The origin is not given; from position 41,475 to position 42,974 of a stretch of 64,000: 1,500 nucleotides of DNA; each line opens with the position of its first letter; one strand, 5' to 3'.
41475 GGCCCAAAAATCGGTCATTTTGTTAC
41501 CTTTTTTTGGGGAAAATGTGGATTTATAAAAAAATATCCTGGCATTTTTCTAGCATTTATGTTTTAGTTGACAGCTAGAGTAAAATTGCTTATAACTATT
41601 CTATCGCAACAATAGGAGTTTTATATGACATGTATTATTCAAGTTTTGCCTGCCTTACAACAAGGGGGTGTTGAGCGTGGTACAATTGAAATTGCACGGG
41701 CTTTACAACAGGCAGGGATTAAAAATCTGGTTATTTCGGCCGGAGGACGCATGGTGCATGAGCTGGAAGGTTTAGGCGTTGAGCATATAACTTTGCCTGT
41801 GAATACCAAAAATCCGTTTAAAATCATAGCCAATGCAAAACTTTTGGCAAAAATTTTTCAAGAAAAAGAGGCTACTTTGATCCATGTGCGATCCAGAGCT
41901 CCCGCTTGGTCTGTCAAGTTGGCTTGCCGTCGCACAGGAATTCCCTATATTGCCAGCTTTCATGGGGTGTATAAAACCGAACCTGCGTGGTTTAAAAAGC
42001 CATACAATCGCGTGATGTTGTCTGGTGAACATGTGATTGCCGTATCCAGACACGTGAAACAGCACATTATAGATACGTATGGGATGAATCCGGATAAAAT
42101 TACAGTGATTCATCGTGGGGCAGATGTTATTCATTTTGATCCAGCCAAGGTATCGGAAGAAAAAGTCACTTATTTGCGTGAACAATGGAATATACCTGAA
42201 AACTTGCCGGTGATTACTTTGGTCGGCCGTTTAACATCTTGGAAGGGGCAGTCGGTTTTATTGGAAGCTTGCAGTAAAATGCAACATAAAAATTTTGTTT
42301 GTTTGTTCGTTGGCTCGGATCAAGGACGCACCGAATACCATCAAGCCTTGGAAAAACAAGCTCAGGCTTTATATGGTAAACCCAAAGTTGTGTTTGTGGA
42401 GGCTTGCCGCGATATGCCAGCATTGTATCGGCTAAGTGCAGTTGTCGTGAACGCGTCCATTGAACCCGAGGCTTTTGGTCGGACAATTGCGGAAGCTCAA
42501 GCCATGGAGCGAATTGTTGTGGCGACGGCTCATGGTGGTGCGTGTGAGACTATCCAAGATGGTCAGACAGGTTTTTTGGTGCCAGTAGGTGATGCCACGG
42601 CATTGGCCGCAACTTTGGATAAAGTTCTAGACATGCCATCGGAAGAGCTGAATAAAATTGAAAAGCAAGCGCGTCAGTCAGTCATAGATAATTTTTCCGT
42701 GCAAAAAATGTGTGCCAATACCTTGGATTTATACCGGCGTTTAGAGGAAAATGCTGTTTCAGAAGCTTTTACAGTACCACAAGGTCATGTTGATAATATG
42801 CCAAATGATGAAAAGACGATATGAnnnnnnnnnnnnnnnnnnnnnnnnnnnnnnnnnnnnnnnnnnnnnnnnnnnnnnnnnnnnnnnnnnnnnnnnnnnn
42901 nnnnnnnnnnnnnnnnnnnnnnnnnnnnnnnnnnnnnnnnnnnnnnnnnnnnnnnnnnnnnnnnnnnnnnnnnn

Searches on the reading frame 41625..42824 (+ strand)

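Call 48: search_protein_families(library=pfam, proteins=[window:41625-42824:+], max_evalue=0.00001)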
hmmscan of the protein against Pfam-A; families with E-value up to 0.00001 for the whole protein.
window:41625-42824:+ (399 aa): 5 families
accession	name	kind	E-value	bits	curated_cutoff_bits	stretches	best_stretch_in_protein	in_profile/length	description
PF00534.26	Glycos_transf_1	-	7.3e-34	117.2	26.4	1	184-351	5-171/172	Glycosyl transferases group 1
PF13439.12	Glyco_transf_4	-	4.8e-30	105.2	28.5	1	14-168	2-168/170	Glycosyltransferase Family 4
PF13692.12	Glyco_trans_1_4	-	1e-27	97.6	27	1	195-336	2-141/142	Glycosyl transferases group 1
PF13579.12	Glyco_trans_4_4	-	1.2e-14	55.4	29.7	1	14-165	1-158/158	Glycosyl transferase 4-like domain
PF13477.12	Glyco_trans_4_2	-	2e-09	38.2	23.4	1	20-138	13-135/139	Glycosyl transferase 4-like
